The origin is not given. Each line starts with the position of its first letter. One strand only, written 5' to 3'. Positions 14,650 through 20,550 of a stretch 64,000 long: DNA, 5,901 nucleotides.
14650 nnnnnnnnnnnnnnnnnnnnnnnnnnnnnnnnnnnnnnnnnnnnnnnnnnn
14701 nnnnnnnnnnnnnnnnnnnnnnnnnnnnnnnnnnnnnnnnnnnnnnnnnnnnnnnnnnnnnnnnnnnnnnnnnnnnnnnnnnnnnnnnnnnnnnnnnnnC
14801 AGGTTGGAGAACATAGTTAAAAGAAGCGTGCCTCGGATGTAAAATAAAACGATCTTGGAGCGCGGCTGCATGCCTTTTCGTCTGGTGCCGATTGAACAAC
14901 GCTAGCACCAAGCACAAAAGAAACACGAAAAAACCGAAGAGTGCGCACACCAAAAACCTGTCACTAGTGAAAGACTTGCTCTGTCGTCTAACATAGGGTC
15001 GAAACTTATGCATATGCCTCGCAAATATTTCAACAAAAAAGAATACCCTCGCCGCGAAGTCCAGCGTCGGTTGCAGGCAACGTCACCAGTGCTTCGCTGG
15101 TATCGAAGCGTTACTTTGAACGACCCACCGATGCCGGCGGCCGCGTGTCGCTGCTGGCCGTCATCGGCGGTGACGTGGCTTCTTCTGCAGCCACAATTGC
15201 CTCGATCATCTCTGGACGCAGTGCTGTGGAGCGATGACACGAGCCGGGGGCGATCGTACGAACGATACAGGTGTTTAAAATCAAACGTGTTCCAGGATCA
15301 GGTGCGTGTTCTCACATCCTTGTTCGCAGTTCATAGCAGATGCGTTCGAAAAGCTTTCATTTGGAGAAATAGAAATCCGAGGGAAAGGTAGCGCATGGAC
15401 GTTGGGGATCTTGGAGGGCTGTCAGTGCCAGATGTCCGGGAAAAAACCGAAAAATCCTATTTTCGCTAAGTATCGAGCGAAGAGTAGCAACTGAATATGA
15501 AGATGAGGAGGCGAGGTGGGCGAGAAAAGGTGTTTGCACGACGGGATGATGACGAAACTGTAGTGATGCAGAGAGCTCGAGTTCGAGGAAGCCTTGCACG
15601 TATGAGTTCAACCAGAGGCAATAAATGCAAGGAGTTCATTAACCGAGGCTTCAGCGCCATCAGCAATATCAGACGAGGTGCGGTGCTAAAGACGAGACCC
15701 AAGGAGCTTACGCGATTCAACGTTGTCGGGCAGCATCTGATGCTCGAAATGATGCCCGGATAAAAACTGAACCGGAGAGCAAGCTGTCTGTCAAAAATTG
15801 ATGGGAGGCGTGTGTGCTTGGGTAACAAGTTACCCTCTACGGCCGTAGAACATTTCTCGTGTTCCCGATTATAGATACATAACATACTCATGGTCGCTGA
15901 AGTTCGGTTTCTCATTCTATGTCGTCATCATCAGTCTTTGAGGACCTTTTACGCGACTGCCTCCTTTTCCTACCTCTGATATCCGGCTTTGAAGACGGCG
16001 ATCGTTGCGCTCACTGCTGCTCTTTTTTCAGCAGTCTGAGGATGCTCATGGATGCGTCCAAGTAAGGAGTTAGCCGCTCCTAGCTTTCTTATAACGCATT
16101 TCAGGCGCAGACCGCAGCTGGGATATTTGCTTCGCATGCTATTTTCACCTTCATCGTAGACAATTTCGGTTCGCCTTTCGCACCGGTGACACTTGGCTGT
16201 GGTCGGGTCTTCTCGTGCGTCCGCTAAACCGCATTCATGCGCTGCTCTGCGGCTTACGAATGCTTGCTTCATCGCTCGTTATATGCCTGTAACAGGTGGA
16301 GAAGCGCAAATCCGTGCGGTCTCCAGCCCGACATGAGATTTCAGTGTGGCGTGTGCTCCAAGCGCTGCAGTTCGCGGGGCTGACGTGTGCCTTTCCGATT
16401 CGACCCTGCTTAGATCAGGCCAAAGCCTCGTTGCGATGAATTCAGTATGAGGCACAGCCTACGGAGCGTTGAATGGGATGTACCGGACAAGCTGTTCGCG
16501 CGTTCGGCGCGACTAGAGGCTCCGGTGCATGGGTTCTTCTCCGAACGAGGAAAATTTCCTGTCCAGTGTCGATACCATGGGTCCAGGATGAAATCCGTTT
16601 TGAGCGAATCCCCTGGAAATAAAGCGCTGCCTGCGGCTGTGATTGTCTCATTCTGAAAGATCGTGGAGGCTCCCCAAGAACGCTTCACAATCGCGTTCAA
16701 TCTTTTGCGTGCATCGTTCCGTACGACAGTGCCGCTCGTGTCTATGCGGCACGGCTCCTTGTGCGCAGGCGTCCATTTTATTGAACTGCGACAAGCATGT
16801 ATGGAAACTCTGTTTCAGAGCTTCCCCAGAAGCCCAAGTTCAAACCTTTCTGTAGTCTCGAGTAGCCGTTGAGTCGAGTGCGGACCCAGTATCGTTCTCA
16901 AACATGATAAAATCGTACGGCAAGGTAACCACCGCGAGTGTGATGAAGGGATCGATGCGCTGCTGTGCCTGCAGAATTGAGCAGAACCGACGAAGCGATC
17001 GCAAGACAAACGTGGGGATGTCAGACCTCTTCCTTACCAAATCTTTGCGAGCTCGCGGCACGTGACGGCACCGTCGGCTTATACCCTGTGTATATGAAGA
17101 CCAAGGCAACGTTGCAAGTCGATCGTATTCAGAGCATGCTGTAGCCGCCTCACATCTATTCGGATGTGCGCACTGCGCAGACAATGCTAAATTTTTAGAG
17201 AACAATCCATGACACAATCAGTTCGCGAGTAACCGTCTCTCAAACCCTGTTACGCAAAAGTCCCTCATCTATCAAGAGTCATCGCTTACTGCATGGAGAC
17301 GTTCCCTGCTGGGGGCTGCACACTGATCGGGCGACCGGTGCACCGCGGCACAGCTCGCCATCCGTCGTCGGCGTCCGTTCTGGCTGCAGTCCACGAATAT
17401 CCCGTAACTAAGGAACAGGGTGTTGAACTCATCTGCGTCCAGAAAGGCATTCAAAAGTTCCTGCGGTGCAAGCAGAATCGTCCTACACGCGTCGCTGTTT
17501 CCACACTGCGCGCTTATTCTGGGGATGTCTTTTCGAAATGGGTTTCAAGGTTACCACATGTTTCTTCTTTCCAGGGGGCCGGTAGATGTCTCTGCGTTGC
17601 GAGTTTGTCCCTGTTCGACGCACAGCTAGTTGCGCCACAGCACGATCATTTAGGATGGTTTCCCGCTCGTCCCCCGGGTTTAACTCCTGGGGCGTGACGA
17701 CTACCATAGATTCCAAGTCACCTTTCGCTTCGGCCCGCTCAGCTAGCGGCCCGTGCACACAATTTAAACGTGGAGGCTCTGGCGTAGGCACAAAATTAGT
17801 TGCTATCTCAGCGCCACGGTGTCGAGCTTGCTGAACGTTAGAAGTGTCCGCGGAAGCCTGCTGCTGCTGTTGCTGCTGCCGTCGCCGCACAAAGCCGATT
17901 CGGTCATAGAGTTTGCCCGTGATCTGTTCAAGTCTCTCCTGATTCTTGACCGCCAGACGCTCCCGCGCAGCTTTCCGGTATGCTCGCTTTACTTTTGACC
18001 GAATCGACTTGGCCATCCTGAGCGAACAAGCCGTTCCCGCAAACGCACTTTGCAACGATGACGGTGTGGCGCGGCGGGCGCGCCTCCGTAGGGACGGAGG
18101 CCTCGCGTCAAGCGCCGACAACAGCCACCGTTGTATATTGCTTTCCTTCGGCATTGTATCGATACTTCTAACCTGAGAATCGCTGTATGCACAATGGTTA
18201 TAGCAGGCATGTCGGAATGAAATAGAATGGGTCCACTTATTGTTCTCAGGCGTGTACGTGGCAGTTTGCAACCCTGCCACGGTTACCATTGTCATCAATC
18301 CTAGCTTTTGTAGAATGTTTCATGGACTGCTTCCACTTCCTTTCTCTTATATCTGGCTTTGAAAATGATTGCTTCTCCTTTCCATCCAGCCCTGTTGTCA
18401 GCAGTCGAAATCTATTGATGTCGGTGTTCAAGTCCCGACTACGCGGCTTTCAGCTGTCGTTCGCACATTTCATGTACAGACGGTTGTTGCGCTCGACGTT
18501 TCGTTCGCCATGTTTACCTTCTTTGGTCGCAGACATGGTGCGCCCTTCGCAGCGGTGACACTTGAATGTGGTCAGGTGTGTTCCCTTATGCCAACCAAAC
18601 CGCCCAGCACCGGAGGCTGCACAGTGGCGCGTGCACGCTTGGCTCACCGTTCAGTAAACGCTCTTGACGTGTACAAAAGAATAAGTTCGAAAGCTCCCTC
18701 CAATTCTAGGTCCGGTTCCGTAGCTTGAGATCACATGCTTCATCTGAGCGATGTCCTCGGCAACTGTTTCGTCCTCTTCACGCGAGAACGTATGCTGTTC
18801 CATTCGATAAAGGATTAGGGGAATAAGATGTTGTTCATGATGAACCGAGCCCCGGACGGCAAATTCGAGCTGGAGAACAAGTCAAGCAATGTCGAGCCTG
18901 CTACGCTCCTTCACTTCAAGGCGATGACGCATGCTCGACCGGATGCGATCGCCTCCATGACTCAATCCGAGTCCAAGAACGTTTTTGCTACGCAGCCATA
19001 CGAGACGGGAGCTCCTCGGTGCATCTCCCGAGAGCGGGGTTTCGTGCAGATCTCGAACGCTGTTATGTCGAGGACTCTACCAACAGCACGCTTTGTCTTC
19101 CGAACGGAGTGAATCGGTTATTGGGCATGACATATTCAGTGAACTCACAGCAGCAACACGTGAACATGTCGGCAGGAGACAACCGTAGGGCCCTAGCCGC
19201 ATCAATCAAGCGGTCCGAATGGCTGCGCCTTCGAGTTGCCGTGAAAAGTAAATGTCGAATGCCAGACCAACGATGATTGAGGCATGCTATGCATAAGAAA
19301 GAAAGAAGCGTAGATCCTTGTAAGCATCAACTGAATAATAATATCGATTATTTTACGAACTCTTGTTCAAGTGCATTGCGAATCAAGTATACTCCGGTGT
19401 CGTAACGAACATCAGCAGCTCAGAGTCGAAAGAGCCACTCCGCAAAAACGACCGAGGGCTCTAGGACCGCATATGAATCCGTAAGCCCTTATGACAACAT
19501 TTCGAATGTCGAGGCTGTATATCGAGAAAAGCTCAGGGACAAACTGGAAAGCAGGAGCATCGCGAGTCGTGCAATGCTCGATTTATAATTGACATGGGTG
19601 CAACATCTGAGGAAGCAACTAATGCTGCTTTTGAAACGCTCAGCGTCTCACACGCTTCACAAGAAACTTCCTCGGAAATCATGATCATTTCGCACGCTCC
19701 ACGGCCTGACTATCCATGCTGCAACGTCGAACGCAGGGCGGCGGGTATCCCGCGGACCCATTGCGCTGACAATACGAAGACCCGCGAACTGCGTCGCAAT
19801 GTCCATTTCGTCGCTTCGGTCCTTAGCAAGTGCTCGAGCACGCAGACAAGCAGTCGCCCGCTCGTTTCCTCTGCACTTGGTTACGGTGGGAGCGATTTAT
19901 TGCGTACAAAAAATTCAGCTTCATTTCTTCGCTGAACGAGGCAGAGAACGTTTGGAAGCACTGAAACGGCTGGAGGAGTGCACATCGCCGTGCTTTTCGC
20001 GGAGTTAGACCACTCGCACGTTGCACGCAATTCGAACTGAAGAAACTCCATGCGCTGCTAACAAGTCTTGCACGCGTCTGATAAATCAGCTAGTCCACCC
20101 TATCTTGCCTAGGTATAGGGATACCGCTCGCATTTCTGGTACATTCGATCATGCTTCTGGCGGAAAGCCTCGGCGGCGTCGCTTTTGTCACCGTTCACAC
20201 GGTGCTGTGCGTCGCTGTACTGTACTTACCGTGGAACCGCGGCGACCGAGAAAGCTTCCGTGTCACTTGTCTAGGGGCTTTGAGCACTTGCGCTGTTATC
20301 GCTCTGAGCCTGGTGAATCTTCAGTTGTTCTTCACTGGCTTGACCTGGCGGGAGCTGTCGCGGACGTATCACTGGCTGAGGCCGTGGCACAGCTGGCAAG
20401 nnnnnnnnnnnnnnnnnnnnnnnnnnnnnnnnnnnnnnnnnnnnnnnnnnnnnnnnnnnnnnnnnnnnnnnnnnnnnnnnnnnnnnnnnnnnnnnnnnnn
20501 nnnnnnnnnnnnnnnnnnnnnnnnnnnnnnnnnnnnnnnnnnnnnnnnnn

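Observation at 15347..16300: Back-to-back family-2 and family-1 repeat copies inside a 5-kb gene-poor island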

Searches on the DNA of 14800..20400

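Call 63: search_rna_families(source=window, start=14800, end=20400, threshold=evalue, max_evalue=1)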
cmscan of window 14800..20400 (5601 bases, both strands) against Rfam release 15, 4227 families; matches with E-value up to 1: 0.
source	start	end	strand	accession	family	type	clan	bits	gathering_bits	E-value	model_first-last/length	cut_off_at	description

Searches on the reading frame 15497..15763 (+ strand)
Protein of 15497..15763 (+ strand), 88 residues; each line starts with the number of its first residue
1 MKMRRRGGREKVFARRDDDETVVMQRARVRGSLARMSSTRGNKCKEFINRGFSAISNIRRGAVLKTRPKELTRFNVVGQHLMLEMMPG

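Call 11: search_protein_families(library=pfam, max_evalue=1, proteins=[window:15497-15763:+])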
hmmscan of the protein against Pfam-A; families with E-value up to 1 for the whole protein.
window:15497-15763:+ (88 aa): 1 family
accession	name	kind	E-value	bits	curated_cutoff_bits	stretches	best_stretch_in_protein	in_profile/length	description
PF00468.22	Ribosomal_L34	-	0.63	10.5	25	1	24-43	10-29/44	Ribosomal protein L34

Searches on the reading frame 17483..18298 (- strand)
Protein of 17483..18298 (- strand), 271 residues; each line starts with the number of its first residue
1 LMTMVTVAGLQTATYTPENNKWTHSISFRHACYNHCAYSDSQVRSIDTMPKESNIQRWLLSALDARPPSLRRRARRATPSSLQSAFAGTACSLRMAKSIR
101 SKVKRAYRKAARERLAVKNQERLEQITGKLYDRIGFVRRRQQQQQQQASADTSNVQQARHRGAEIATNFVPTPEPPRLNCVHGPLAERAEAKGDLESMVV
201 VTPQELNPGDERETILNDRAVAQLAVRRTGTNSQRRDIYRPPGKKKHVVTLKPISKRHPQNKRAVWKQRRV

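Call 11: search_protein_families(library=pfam, max_evalue=1, proteins=[window:17483-18298:-])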
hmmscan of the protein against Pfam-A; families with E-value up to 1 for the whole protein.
window:17483-18298:- (271 aa): 3 families
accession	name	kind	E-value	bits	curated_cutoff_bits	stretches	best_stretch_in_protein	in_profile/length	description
PF10338.15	YBL028C_N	-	0.00024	21.6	28.2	1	95-130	1-37/44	YBL028C ribosome biogenesis factor, N-terminal domain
PF10169.15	LLPH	-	0.059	14.4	25.7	1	97-129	1-33/127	LLP homolog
PF17703.6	C19orf84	-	0.33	11.1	40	1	81-183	77-176/200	piRNA-mediated silencing protein C19orf84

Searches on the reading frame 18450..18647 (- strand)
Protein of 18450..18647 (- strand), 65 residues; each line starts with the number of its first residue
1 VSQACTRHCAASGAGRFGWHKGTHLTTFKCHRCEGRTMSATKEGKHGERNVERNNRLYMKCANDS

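Call 11: search_protein_families(library=pfam, max_evalue=1, proteins=[window:18450-18647:-])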
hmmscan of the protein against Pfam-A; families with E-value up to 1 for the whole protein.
window:18450-18647:- (65 aa): 1 family
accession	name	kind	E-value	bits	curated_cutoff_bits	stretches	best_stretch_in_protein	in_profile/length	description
PF07562.20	NCD3G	-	0.16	12.3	38.9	1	4-42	5-41/54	Nine Cysteines Domain of family 3 GPCR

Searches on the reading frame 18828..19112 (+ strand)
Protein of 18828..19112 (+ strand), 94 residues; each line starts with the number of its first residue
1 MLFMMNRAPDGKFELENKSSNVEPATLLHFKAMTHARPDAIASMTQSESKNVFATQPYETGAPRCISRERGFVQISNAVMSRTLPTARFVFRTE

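Call 11: search_protein_families(library=pfam, max_evalue=1, proteins=[window:18828-19112:+])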
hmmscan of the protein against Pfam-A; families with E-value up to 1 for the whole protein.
window:18828-19112:+ (94 aa): 1 family
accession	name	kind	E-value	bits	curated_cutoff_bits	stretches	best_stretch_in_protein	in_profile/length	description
PF03406.18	Phage_fiber_2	-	0.17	12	22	1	68-81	3-16/42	Phage tail fibre repeat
